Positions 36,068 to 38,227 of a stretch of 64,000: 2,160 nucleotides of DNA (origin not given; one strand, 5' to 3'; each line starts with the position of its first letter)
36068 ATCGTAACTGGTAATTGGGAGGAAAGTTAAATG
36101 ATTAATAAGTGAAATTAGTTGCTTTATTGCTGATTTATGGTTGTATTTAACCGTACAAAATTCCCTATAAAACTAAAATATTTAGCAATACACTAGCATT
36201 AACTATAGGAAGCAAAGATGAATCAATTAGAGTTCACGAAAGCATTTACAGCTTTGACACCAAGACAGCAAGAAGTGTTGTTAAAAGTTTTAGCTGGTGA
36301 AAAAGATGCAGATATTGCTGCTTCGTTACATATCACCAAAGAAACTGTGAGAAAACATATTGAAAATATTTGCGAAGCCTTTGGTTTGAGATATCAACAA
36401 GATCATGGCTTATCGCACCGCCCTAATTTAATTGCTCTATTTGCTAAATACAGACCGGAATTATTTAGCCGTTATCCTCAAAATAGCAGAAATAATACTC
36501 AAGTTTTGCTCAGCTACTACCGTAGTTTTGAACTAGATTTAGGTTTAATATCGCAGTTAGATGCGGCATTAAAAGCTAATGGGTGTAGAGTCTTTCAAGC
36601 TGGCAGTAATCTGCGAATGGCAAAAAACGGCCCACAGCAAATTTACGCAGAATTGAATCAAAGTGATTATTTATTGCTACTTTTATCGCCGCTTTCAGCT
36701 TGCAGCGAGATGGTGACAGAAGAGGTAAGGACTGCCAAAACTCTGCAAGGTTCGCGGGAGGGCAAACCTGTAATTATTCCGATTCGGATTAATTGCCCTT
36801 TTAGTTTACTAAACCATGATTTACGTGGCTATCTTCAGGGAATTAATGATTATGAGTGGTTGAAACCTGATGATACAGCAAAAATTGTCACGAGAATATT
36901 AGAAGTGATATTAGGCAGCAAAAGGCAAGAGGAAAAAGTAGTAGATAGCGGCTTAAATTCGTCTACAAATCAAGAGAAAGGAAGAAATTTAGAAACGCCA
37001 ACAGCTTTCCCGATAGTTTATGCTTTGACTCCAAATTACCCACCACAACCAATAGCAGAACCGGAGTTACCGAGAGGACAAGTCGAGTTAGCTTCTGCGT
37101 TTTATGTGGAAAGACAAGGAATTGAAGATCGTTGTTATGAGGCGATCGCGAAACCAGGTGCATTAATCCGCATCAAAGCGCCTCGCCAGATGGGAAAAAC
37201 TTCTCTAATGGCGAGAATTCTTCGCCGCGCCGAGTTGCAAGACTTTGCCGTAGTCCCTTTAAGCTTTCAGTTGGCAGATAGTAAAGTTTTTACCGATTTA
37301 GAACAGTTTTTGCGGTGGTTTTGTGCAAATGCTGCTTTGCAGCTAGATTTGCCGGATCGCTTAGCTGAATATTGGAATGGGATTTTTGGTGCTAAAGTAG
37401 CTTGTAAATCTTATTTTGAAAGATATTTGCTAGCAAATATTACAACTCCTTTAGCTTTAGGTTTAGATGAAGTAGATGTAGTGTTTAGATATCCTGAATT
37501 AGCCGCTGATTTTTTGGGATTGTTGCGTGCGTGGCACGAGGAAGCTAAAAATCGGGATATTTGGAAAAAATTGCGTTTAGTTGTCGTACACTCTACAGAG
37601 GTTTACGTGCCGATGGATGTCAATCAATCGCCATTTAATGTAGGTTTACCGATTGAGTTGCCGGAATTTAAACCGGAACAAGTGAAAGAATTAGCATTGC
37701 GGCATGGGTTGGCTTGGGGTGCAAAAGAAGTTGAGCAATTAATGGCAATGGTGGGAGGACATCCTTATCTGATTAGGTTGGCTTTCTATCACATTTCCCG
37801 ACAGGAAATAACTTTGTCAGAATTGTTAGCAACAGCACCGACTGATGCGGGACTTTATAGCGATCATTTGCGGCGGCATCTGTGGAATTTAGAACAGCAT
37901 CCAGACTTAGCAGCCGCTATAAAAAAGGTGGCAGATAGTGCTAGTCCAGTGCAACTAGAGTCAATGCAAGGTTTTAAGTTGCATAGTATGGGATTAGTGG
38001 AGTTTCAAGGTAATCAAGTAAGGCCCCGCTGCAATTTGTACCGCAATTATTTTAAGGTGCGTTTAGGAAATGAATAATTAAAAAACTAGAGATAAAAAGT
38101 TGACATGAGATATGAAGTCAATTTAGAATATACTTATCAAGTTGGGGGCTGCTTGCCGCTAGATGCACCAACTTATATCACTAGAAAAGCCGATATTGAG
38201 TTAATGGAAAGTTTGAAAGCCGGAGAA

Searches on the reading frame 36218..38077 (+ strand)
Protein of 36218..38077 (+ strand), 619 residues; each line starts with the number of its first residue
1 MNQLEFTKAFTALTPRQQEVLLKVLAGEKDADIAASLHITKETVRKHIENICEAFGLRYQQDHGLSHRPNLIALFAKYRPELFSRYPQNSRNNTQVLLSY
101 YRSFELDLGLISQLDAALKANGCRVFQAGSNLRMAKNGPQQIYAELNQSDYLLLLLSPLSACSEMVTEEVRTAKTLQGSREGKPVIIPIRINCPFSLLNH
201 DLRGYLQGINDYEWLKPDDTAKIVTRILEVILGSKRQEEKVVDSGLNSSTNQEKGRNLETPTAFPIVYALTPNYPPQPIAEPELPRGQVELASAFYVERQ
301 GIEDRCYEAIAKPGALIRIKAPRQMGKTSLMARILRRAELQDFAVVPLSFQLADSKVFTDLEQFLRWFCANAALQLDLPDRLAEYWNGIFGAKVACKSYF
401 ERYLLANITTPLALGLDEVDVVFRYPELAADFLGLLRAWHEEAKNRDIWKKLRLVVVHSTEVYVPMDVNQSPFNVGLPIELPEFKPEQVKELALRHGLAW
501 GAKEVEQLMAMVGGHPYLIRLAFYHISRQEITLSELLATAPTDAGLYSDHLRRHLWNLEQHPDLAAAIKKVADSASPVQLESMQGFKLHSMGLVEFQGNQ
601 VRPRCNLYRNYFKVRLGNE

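Call 3: search_protein_families(library=pfam, proteins=[window:36218-38077:+], max_evalue=0.01)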
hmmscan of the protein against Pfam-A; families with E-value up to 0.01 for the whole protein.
window:36218-38077:+ (619 aa): 5 families
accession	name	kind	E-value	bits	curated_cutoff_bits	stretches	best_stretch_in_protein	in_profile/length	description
PF14516.12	AAA_35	-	9.5e-153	508.3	27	1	285-613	2-330/331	AAA-like domain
PF13676.11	TIR_2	-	2.7e-11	44.5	28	1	97-196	2-94/122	TIR domain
PF00196.25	GerE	-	2.5e-09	37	23.5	1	12-56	2-46/57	Bacterial regulatory proteins, luxR family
PF08281.18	Sigma70_r4_2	-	5.7e-05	23.1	25.7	1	5-48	3-47/54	Sigma-70, region 4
PF04545.22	Sigma70_r4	-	0.0049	16.8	24.1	0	11-50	3-43/50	Sigma-70, region 4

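Call 4: search_protein_families(library=ncbifam, proteins=[window:36218-38077:+], max_evalue=0.01)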
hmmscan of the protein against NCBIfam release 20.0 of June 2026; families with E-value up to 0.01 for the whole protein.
window:36218-38077:+ (619 aa): 12 families
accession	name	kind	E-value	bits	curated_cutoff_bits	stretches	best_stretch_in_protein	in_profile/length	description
NF052445.1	RespRegMctR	equivalog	9.2e-06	25.2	300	1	9-56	141-188/205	two-component system response regulator MctR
TIGR03541.1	reg_near_HchA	equivalog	8e-05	22.3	215.6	1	9-53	168-212/232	PA1136 family autoinducer-binding transcriptional regulator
NF007505.1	PRK10100.1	equivalog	0.00026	20.7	250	1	9-51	141-183/204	biofilm master transcriptional regulator CsgD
NF052366.1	photon_PedR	equivalog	0.00056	20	120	1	13-52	3-42/74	photosynthetic electron transport-dependent transcriptional regulator PedR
NF007935.0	PRK10651.1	equivalog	0.00071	18.8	250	1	8-58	151-201/216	two-component system response regulator NarL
NF007708.0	PRK10403.1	equivalog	0.00076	19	343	1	8-56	149-197/215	nitrate/nitrite response regulator protein NarP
TIGR03020.2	EpsA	equivalog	0.001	18.8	170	1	10-52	188-230/247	XrtB/PEP-CTERM-associated transcriptional regulator EpsA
TIGR02937.1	sigma70-ECF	superfamily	0.0011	18.7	42.9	1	5-50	110-156/165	sigma-70 family RNA polymerase sigma factor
NF047785.1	respo_reg_MadR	equivalog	0.0022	17.4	300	1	10-53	146-189/209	MadR family response regulator transcription factor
NF011896.0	PRK15369.1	equivalog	0.0024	17.5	242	1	9-51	146-188/211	two component system response regulator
TIGR02985.1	Sig70_bacteroi1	subfamily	0.0072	16.6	126.4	0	7-50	109-153/162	RNA polymerase sigma-70 factor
NF040749.1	tetrathio_RR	equivalog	0.0098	15.6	290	0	5-53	126-174/191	tetrathionate respiration response regulator TtrR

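Call 5: search_protein_families(library=padloc, proteins=[window:36218-38077:+], max_evalue=0.01)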
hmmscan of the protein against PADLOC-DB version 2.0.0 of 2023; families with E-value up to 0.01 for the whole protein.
window:36218-38077:+ (619 aa): 3 families
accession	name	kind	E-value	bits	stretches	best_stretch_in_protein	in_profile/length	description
PDLC01851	CARF3--CARF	-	2.2e-08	31.9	1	11-78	208-273/279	-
PDLC01855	CARF3--CARF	-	5e-05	21.1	1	9-53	214-258/288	-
PDLC02012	SAVED5--SAVED_TIR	-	0.00011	19.4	1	90-178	9-96/404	-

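Call 38: search_solved_structures(query=window:36218-38077:+, max_evalue=1)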
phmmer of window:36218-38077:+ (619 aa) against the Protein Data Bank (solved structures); distinct sequences matched with E-value up to 1: 17.
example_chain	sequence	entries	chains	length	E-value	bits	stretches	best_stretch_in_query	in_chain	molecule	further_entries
7ve4_A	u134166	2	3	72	0.00017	23.5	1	9-56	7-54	DNA-binding response regulator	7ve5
2rnj_A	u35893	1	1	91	0.0003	22.7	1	8-55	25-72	Response regulator protein vraR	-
4gvp_A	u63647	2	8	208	0.0015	20.4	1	8-55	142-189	Response regulator protein vraR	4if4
7ve6_A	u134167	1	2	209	0.0015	20.4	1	8-55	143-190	Response regulator protein VraR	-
4wt0_B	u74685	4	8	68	0.0054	18.6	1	13-54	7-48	Response regulator receiver domain protein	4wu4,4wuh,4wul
4wsz_A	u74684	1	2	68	0.0057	18.5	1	13-54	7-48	Response regulator receiver domain protein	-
1fse_A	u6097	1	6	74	0.0072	18.2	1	5-59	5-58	GERE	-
5hev_A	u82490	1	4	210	0.047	15.5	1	12-53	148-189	Response regulator protein VraR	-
8u3b_G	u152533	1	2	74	0.056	15.2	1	11-60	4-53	Nitrate/nitrite response regulator protein NarL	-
1je8_A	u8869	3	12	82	0.063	15.1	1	11-59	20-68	Nitrate/Nitrite Response Regulator Protein NARL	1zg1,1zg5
8a5r_AAA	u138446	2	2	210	0.076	14.8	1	10-61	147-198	Light-activated DNA-binding protein EL222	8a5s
1yio_A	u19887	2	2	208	0.078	14.7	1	6-58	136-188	response regulatory protein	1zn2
6jqs_A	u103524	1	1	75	0.1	14.4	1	11-58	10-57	DNA-binding response regulator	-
3p7n_A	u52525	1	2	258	0.13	14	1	10-60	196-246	Sensor histidine kinase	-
3kln_A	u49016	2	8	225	0.22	13.2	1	7-56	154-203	Transcriptional regulator, LuxR family | Transcriptional regulator VpsT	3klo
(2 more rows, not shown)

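Call 40: find_homologous_proteins(query=window:36218-38077:+, max_evalue=0.00001)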
Query window:36218-38077:+ (619 aa): 6693 proteins with E <= 0.00001 among 8000 candidates; the best 120 are listed.
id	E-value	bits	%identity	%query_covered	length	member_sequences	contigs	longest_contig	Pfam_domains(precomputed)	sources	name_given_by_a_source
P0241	0.0e+0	1372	97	100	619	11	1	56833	PF00196.26,PF14516.13,PF13676.12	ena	-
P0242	0.0e+0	1194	85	100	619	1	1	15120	PF00196.26,PF14516.13,PF13676.12,PF08281.19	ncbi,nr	ncbi:MAG TPA: AAA-like domain-containing protein [Kamptonema sp.]|nr:AAA-like domain-containing prot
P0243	0.0e+0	1144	83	100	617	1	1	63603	PF00196.26,PF14516.13,PF13676.12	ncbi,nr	ncbi:molecular chaperone Tir [Oscillatoriales cyanobacterium USR001]|nr:molecular chaperone Tir [Osc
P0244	0.0e+0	1144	82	100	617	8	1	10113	PF00196.26,PF14516.13,PF13676.12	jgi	jgi:DNA-binding CsgD family transcriptional regulator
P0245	0.0e+0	1071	77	100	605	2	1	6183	PF00196.26,PF14516.13,PF13676.12,PF08281.19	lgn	-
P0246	0.0e+0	1055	75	100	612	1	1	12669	PF00196.26,PF14516.13,PF13676.12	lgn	-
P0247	0.0e+0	1049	76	100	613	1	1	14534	PF00196.26,PF14516.13,PF13676.12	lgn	-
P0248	0.0e+0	1044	75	100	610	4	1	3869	PF00196.26,PF14516.13,PF13676.12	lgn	-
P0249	0.0e+0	1028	75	100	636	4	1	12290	PF00196.26,PF14516.13,PF13676.12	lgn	-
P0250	0.0e+0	1017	74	100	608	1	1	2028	PF00196.26,PF14516.13,PF13676.12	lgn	-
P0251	0.0e+0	1017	75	100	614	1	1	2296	PF00196.26,PF14516.13,PF13676.12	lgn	-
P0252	0.0e+0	1017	75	100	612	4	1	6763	PF00196.26,PF14516.13,PF13676.12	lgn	-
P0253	1.5e-294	996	73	100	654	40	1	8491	PF00196.26,PF14516.13,PF13676.12,PF08281.19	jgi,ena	-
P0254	6.8e-292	988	72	100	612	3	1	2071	PF00196.26,PF14516.13,PF13676.12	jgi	jgi:AAA-like domain/TIR domain/Bacterial regulatory proteins, luxR family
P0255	8.1e-292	987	73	100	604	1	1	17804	PF00196.26,PF14516.13,PF13676.12,PF08281.19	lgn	-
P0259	2.8e-288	976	71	100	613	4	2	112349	PF00196.26,PF14516.13,PF13676.12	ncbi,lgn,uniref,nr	ncbi:AAA-like domain-containing protein [Planktothrix sp. FACHB-1355]|uniref:AAA-like domain-contain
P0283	2.0e-275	933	67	100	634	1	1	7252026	PF00196.26,PF14516.13,PF13676.12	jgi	jgi:DNA-binding CsgD family transcriptional regulator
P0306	6.7e-261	885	65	100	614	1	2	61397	PF00196.26,PF14516.13,PF13676.12,PF08281.19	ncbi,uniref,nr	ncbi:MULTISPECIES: AAA-like domain-containing protein [unclassified Coleofasciculus]|uniref:AAA-like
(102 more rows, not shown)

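Call 41: find_encoding_contigs(protein=P0259, flank=7000, max_places=2)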
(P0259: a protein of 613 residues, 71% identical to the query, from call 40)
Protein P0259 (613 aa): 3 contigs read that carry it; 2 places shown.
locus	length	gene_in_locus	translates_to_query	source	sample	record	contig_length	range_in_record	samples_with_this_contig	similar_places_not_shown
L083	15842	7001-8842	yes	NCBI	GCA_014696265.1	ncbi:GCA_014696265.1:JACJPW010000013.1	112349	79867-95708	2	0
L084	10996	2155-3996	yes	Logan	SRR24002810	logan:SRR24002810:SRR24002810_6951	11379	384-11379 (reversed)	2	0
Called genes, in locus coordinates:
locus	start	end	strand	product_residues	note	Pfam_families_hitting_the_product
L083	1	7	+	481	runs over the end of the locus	PF11850:DUF3370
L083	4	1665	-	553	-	PF02922:CBM_48 (weak), PF16561:AMPK1_CBM (weak), PF00128:Alpha-amylase, PF02806:Alpha-amylase_C (weak)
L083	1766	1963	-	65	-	PF12770:CHAT (weak)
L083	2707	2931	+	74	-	-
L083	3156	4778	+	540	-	PF00664:ABC_membrane, PF00005:ABC_tran, PF02463:SMC_N (faint), PF13304:AAA_21 (faint)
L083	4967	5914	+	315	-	PF00561:Abhydrolase_1, PF12146:Hydrolase_4, PF12697:Abhydrolase_6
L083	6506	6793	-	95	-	-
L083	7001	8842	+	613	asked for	PF00196:GerE, PF13676:TIR_2, PF14516:AAA_35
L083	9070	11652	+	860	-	PF14516:AAA_35, PF27130:Sll1247_N, PF27138:Sll1247_C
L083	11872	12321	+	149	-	-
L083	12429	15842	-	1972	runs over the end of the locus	PF00069:Pkinase, PF03109:ABC1, PF07714:PK_Tyr_Ser-Thr, PF14531:Kinase-like (weak), PF13191:AAA_16, PF01590:GAF, PF08447:PAS_3, PF02518:HATPase_c, +2 more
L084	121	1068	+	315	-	PF00561:Abhydrolase_1, PF12146:Hydrolase_4, PF12697:Abhydrolase_6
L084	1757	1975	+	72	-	-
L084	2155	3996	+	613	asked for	PF00196:GerE, PF13676:TIR_2, PF14516:AAA_35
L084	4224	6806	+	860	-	PF14516:AAA_35, PF27130:Sll1247_N, PF27138:Sll1247_C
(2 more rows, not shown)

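Call 42: find_encoding_contigs(protein=P0283, flank=7000, max_places=2)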
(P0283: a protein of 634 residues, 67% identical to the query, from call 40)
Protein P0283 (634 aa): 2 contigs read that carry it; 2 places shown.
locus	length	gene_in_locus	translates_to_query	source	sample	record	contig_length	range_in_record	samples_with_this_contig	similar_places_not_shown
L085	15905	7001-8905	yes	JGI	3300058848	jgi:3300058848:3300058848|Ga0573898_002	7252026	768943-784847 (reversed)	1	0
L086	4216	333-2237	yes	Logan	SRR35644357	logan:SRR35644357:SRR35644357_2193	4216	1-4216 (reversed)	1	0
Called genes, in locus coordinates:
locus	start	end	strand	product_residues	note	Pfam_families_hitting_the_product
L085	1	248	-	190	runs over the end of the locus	-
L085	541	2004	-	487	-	PF27677:EGY3_M (weak), PF02163:Peptidase_M50 (weak)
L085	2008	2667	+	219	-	PF14597:Lactamase_B_5 (weak), PF00753:Lactamase_B (faint)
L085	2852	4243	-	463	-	PF01842:ACT (weak), PF13291:ACT_4 (weak), PF00390:malic, PF03949:Malic_M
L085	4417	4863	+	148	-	-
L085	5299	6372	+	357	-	PF13439:Glyco_transf_4, PF13579:Glyco_trans_4_4, PF00534:Glycos_transf_1, PF13692:Glyco_trans_1_4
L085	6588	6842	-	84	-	-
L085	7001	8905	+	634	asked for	PF00196:GerE, PF13676:TIR_2, PF14516:AAA_35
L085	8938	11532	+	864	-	PF14516:AAA_35, PF27130:Sll1247_N, PF27138:Sll1247_C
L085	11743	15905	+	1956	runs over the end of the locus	-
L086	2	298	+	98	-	?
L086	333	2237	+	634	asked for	PF00196:GerE, PF13676:TIR_2, PF14516:AAA_35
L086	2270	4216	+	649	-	?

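Call 43: find_encoding_contigs(protein=P0306, flank=7000, max_places=2)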
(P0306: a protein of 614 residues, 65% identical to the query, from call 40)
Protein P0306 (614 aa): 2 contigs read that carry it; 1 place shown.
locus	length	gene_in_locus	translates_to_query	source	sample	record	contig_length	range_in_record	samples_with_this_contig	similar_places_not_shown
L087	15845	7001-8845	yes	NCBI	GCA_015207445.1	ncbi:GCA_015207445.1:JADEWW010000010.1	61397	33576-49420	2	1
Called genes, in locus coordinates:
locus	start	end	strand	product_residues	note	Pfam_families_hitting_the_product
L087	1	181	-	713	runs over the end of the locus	PF27130:Sll1247_N, PF27138:Sll1247_C, PF00805:Pentapeptide, PF00805:Pentapeptide, PF00805:Pentapeptide, PF13599:Pentapeptide_4, PF00805:Pentapeptide, PF13599:Pentapeptide_4, +4 more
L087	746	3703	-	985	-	PF13191:AAA_16 (faint), PF14516:AAA_35, PF13401:AAA_22 (faint), PF05729:NACHT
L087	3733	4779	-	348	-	PF14516:AAA_35, PF13401:AAA_22 (weak)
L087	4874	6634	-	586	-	PF12770:CHAT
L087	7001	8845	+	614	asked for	PF00196:GerE, PF08281:Sigma70_r4_2 (weak), PF13676:TIR_2, PF14516:AAA_35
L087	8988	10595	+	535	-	PF16697:Yop-YscD_cpl, PF00498:FHA, PF01590:GAF, PF13185:GAF_2, PF13492:GAF_3, PF00211:Guanylate_cyc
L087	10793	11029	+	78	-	PF20660:DUF6812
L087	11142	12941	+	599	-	PF01019:G_glu_transpept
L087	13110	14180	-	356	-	-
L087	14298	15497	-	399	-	PF00199:Catalase (faint)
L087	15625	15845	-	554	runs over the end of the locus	PF03098:An_peroxidase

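Call 44: find_related_loci(query=window:36218-38077:+, collection=metagenome_contigs, flank=6000)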
Query window:36218-38077:+ (619 aa) in metagenome_contigs; peptide patterns used: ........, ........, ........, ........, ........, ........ (x = any residue, [..] = any of these).
115 stretches matched a pattern; 26 encode a relative of the query (tblastn E <= 1e-3); 26 distinct loci.
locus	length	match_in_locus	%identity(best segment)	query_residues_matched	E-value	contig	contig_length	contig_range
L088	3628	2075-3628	85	1-517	0e+0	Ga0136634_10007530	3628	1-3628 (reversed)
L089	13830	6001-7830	68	1-618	0e+0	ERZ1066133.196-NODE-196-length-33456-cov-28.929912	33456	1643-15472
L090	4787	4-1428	83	140-617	0e+0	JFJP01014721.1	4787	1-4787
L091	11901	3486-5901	63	101-616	0e+0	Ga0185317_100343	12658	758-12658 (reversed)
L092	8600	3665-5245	58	90-617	0e+0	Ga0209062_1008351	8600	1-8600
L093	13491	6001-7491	56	106-616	0e+0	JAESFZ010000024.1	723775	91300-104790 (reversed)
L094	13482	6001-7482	55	106-616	0e+0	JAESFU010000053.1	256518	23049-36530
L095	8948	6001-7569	55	80-616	0e+0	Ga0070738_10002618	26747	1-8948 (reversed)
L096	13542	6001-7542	54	84-616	0e+0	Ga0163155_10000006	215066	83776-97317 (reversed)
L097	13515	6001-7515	56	95-612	7e-180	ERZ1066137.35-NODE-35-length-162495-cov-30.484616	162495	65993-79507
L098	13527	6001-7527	54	101-613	5e-178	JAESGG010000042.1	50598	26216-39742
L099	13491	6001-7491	50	106-612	6e-165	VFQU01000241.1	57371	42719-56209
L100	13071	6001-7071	63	258-617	6e-152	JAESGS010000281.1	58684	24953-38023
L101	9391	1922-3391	55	108-616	0e+0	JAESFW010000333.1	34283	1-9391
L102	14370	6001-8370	51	105-613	1e-164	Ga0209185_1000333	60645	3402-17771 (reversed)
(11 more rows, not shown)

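Call 49: search_protein_families(library=pfam, proteins=[L083:6506-6793:-, L085:6588-6842:-, L083:9070-11652:+], max_evalue=1)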
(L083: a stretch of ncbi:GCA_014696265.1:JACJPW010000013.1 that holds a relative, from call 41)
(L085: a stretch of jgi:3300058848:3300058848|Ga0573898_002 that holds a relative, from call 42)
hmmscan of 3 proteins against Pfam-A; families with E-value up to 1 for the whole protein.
L083:6506-6793:- (95 aa): 0 families

L085:6588-6842:- (84 aa): 0 families

L083:9070-11652:+ (860 aa): 2 families
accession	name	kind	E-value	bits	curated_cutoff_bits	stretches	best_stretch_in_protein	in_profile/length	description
PF14516.12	AAA_35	-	1e-26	94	27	1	15-361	4-330/331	AAA-like domain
PF18097.6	Vta1_C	-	0.1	12.6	26.3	1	252-264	8-20/38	Vta1 C-terminal domain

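Call 81: predict_structure(alignment_id=A3)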
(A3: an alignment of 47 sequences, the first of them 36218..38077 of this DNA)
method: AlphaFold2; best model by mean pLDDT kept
length: 619 residues; sequences in the alignment: 47
mean_pLDDT: 79.3   pTM: 0.72
mean pLDDT of the five models: 79.3, 77.2, 76.1, 75.1, 69.9
residues with pLDDT >= 90: 205; 70-90: 296; 50-70: 48; < 50: 70
segments of 3 or more residues with pLDDT < 50: 60-65, 85-90, 236-273, 279-282, 284-292, 465-470
pLDDT, mean of each block of 10 residues (from residue 1): 81 89 80 83 84 73 53 73 51 83 71 93 90 83 86 88 83 79 89 76 80 88 92 55 26 26 30 48 44 66 92 92 78 89 90 76 93 91 87 93 95 90 78 89 93 88 50 74 90 87 96 90 86 94 89 85 88 92 82 83 94 79
secondary structure, 60 per line:
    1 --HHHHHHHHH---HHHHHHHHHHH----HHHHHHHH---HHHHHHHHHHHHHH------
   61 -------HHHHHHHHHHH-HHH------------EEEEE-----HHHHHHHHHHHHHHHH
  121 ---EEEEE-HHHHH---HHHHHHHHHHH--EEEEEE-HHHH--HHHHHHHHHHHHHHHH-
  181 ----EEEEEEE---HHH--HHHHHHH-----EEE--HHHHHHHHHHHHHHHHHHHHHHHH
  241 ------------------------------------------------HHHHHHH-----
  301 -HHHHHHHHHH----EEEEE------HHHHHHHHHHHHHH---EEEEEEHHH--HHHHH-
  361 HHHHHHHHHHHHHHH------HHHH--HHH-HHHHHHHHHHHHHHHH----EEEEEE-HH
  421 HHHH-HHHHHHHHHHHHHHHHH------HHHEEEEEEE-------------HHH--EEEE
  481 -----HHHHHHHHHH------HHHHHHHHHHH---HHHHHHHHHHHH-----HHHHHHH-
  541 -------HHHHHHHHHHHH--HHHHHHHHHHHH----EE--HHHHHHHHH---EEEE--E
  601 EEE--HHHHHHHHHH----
elements in order: H3-11 H15-25 H30-37 H41-54 H68-78 E95-99 H105-120 E124-128 H130-134 H138-148 E151-156 H158-161 H164-179 E185-191 H200-206 E212-214 H217-240 H289-295 H302-311 E316-320 H327-340 E344-349 H355-359 H361-375 H382-385 H392-407 E412-417 H419-424 H426-442 E452-458 E477-480 H486-495 H502-512 H516-527 H533-539 H548-559 H562-573 H582-590 E594-597 E600-603 H606-615
